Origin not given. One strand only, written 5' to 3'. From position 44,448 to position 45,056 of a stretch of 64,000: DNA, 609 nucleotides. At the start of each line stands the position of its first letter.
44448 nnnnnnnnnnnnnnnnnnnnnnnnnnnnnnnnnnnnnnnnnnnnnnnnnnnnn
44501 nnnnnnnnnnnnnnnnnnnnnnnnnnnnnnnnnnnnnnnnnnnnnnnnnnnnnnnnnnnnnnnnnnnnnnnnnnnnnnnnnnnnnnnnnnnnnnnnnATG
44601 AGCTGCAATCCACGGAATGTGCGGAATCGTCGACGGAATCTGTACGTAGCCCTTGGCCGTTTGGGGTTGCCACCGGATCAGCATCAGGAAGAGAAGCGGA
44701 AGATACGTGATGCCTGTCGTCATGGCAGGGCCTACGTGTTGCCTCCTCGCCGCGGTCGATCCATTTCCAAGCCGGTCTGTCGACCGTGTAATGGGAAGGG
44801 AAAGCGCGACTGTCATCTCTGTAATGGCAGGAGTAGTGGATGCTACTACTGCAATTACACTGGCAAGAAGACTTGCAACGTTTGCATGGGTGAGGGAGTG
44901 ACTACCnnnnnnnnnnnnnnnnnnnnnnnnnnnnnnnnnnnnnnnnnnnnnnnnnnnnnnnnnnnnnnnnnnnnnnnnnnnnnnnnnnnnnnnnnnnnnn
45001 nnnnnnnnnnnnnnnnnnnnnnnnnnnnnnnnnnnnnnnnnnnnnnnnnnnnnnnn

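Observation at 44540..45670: GC-rich island 3 between the valS leader and tsaD encodes a 4x CxxCxGxG mini-protein and two small ORFs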

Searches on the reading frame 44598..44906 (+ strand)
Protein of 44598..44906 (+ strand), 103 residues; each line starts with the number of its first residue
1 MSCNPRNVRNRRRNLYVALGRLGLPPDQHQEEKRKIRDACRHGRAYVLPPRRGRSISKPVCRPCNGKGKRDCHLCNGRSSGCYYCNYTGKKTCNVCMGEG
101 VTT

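Call 7: search_protein_families(library=pfam, max_evalue=1, proteins=[window:44598-44906:+])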
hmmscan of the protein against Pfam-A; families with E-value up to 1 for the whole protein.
seq(103 aa): 1 family
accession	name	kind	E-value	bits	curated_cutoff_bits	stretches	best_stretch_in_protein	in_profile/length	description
PF25436.1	BSD2_CRD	-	0.11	13.2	27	0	82-102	5-25/69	BSD2 cysteine rich domain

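Call 9: find_homologous_proteins(query=window:44598-44906:+, max_evalue=0.01)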
Query seq(103 aa) (103 aa): 1 proteins with E <= 0.01 among 7 candidates.
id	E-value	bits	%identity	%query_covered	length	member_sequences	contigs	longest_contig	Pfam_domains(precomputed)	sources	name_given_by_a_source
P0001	3.8e-41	158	67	88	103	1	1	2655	-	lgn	-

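Call 11: find_encoding_contigs(protein=P0001, flank=10000)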
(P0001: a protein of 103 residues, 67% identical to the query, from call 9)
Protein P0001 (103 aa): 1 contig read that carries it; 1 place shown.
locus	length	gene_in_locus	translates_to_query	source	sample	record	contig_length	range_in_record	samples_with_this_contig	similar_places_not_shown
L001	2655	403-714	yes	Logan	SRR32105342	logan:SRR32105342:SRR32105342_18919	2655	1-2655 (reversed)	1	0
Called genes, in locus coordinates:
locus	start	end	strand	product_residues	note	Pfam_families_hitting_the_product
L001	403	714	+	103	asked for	-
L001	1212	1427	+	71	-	-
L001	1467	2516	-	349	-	PF00814:TsaD, PF22521:HypF_C_2 (weak)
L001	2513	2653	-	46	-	?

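Call 33: search_protein_representatives(alignment_id=A1)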
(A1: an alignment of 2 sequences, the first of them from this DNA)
Query: 2 sequences, 103 profile positions. Proteins with E-value up to 0.001 (for the whole library): 7; up to 1e-10: 2; up to 1e-30: 1. The best 7 are listed.
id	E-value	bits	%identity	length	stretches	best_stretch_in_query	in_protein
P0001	5.8e-61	219.4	-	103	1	1-103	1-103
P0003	2.0e-11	60.3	-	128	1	3-100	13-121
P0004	7.0e-05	39.3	-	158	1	45-102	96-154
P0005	2.8e-04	37.4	-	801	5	21-101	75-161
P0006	3.1e-04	37.2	-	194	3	61-97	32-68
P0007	3.7e-04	37.0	-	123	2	55-102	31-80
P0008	5.4e-04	36.5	-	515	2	12-100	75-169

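Call 35: find_encoding_contigs(protein=P0003, flank=6000, max_places=6)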
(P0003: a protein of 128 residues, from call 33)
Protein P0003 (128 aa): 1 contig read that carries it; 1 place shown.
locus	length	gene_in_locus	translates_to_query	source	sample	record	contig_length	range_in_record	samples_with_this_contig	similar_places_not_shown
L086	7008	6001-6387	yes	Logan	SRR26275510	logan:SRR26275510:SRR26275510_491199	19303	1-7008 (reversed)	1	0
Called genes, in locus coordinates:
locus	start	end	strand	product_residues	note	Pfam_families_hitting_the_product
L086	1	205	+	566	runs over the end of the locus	PF05157:MshEN (weak), PF00437:T2SSE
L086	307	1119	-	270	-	-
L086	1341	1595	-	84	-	-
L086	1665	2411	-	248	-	PF06293:Kdo, PF00069:Pkinase, PF07714:PK_Tyr_Ser-Thr (weak), PF01636:APH (faint)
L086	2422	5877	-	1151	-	PF00133:tRNA-synt_1, PF09334:tRNA-synt_1g, PF00300:His_Phos_1, PF00133:tRNA-synt_1, PF08264:Anticodon_1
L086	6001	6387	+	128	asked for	-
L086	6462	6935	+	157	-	PF01042:Ribonuc_L-PSP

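Call 40: search_solved_structures(query=A4, max_evalue=10, show_alignments=3)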
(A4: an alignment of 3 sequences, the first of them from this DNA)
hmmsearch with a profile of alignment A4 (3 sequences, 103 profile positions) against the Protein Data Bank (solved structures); distinct sequences matched with E-value up to 10: 6.
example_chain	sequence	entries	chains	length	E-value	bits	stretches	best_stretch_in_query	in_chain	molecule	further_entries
2d3i_A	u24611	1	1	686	2.2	12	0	54-94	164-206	Ovotransferrin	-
8fei_A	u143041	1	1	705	2.2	12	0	54-94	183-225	Ovotransferrin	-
8xku_R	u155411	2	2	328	2.7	11.7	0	55-83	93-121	Embryo defective 2737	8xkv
1aiv_A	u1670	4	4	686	4.8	10.9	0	54-94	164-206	OVOTRANSFERRIN | serum transferrin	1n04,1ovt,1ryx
6ekb_A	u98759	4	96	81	5.1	10.8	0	59-78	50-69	DnaJ/Hsp40 cysteine-rich domain superfamily protein | Protein BUNDLE SHEATH DEFECTIVE 2, chloroplastic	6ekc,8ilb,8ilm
9ci1_1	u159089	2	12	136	8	10.2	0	50-98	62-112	Bundle Sheath Defective 2 | Protein BUNDLE SHEATH DEFECTIVE 2, chloroplastic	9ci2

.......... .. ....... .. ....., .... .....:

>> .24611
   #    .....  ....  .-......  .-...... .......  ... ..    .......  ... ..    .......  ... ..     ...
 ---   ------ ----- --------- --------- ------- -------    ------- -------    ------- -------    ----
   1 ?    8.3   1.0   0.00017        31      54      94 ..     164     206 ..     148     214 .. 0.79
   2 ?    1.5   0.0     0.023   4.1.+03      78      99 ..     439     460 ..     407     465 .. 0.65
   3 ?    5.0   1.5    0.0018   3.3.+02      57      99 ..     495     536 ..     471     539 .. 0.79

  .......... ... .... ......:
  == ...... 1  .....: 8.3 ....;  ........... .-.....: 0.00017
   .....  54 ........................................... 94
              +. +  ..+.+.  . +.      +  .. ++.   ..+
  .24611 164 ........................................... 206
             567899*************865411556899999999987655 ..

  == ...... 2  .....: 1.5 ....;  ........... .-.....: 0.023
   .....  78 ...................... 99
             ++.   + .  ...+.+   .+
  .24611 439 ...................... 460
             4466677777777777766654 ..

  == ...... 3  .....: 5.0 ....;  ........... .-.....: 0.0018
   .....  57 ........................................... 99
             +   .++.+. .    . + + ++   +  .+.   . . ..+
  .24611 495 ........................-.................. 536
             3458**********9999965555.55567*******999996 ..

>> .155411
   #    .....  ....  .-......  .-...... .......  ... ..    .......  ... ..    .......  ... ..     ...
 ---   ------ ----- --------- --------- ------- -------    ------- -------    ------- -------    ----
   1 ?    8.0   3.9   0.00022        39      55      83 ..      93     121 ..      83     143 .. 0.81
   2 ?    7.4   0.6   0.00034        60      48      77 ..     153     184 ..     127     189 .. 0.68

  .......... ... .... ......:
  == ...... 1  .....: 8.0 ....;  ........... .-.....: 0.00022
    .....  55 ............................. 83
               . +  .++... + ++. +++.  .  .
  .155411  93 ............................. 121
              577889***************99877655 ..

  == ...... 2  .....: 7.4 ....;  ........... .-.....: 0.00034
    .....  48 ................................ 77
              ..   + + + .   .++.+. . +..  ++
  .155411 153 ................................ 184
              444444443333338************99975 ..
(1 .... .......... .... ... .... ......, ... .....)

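Call 43: predict_structure(alignment_id=A4)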
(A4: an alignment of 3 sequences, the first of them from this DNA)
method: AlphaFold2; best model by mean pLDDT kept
length: 103 residues; sequences in the alignment: 3
mean_pLDDT: 58.4   pTM: 0.43
mean pLDDT of the five models: 58.4, 57.8, 56.2, 55.7, 54.5
residues with pLDDT >= 90: 0; 70-90: 41; 50-70: 10; < 50: 52
segments of 3 or more residues with pLDDT < 50: 53-82, 84-103
pLDDT, mean of each block of 10 residues (from residue 1): 60 82 78 83 74 46 45 42 44 37 29
secondary structure, 60 per line:
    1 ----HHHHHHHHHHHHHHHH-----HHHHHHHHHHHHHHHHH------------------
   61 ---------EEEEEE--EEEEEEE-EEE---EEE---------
elements in order: H5-20 H26-42 E70-75 E78-84 E86-88 E92-94

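Call 44: search_protein_families(library=phrogs, max_evalue=1, proteins=[window:44598-44906:+, P0003])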
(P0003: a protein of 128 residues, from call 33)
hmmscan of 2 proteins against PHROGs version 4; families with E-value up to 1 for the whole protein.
seq(103 aa): 2 families
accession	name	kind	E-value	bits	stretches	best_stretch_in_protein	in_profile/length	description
phrog_28723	-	unknown function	0.24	12.9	1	55-101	27-76/83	-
phrog_6172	-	unknown function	0.27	11.7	1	52-91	146-188/250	-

P0003 (128 aa): 2 families
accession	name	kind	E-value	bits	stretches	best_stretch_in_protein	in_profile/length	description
phrog_15035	-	unknown function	0.28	12.3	1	82-127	4-44/64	-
phrog_8027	-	unknown function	0.39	11.9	1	81-125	3-41/153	-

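Call 45: search_protein_families(library=ncbifam, max_evalue=1, proteins=[window:44598-44906:+, P0003])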
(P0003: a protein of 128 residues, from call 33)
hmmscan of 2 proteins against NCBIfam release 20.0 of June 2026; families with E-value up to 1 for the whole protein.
seq(103 aa): 0 families

P0003 (128 aa): 0 families

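Call 48: find_related_loci(query=A5, collection=metagenome_contigs, flank=6000)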
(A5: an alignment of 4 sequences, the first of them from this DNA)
Query A5 (103 aa) in metagenome_contigs; peptide patterns used: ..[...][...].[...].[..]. (x = any residue, [..] = any of these).
91 stretches matched a pattern, but none encodes a relative of the query by tblastn (E <= 1e-3).

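Call 49: find_related_loci(query=A5, collection=viral_contigs, flank=5000)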
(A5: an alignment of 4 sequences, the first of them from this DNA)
Query A5 (103 aa) in viral_contigs; peptide patterns used: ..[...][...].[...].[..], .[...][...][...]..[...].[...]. (x = any residue, [..] = any of these).
85 stretches matched a pattern, but none encodes a relative of the query by tblastn (E <= 1e-3).

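Call 79: search_protein_families(library=pfam, max_evalue=10, proteins=[P0003, P0001, P0004, P0007])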
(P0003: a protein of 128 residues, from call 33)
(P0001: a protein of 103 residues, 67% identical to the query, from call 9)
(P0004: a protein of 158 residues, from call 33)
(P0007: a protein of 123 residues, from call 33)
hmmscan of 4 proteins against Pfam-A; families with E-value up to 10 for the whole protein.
P0003 (128 aa): 4 families
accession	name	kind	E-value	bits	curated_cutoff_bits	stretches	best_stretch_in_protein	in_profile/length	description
PF21002.2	TMEM106_N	-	0.087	13.9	24.5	1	64-94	35-65/91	Transmembrane protein 106 N-terminal region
PF21981.2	RecX_HTH3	-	1.3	9.7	26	1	15-38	19-43/48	RecX, third three-helix domain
PF17302.8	DUF5351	-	4.3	8.2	27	1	85-94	19-28/29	Family of unknown function (DUF5351)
PF00684.25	DnaJ_CXXCXGXG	-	4.3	8.1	32.7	1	81-107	39-62/65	DnaJ central domain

P0001 (103 aa): 1 family
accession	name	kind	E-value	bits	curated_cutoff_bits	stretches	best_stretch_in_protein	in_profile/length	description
PF25436.1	BSD2_CRD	-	0.00074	20.1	27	2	59-80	38-59/69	BSD2 cysteine rich domain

P0004 (158 aa): 5 families
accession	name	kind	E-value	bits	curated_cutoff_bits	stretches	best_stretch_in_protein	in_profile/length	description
PF25436.1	BSD2_CRD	-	0.0014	19.3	27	2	113-133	5-25/69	BSD2 cysteine rich domain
PF00684.25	DnaJ_CXXCXGXG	-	0.0079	16.9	32.7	2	108-131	39-65/65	DnaJ central domain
PF25112.1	zf-AtTam37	-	0.096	13.9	27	1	110-130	76-96/111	AtTam37 zinc finger region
PF15777.11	Anti-TRAP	-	0.15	12.5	32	2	108-122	28-42/59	Tryptophan RNA-binding attenuator protein inhibitory protein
PF17302.8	DUF5351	-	0.84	10.4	27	0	113-121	20-28/29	Family of unknown function (DUF5351)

P0007 (123 aa): 8 families
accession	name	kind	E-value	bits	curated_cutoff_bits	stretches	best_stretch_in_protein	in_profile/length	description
PF00684.25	DnaJ_CXXCXGXG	-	7.5e-05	23.3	32.7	3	49-105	1-62/65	DnaJ central domain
PF17302.8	DUF5351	-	0.02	15.6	27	2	71-98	1-28/29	Family of unknown function (DUF5351)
PF07202.18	Tcp10_C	-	0.022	14.8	36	1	76-90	21-35/35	T-complex protein 10 C-terminus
PF23733.2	GRXCR1-2_C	-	0.098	13.1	26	1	60-104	1-46/47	GRXCR1/2, C-terminal domain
PF15777.11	Anti-TRAP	-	0.11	12.9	32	1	47-86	11-48/59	Tryptophan RNA-binding attenuator protein inhibitory protein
PF25436.1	BSD2_CRD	-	0.25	12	27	1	60-104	5-54/69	BSD2 cysteine rich domain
PF20130.4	DUF6520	-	1.3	9.9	25.4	1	1-61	1-61/83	Family of unknown function (DUF6520)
PF25112.1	zf-AtTam37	-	6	8.1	27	2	49-67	10-28/111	AtTam37 zinc finger region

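Call 86: predict_structure(alignment_id=A11)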
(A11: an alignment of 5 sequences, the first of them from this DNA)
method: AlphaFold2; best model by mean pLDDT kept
length: 103 residues; sequences in the alignment: 5
mean_pLDDT: 63.3   pTM: 0.43
mean pLDDT of the five models: 63.3, 60.7, 60.3, 59.1, 58.9
residues with pLDDT >= 90: 2; 70-90: 42; 50-70: 13; < 50: 46
segments of 3 or more residues with pLDDT < 50: 56-74, 77-87, 89-95, 97-103
pLDDT, mean of each block of 10 residues (from residue 1): 66 87 82 88 81 52 45 49 47 44 30
secondary structure, 60 per line:
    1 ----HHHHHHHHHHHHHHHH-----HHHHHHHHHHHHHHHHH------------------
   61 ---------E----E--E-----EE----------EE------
elements in order: H5-20 H26-42
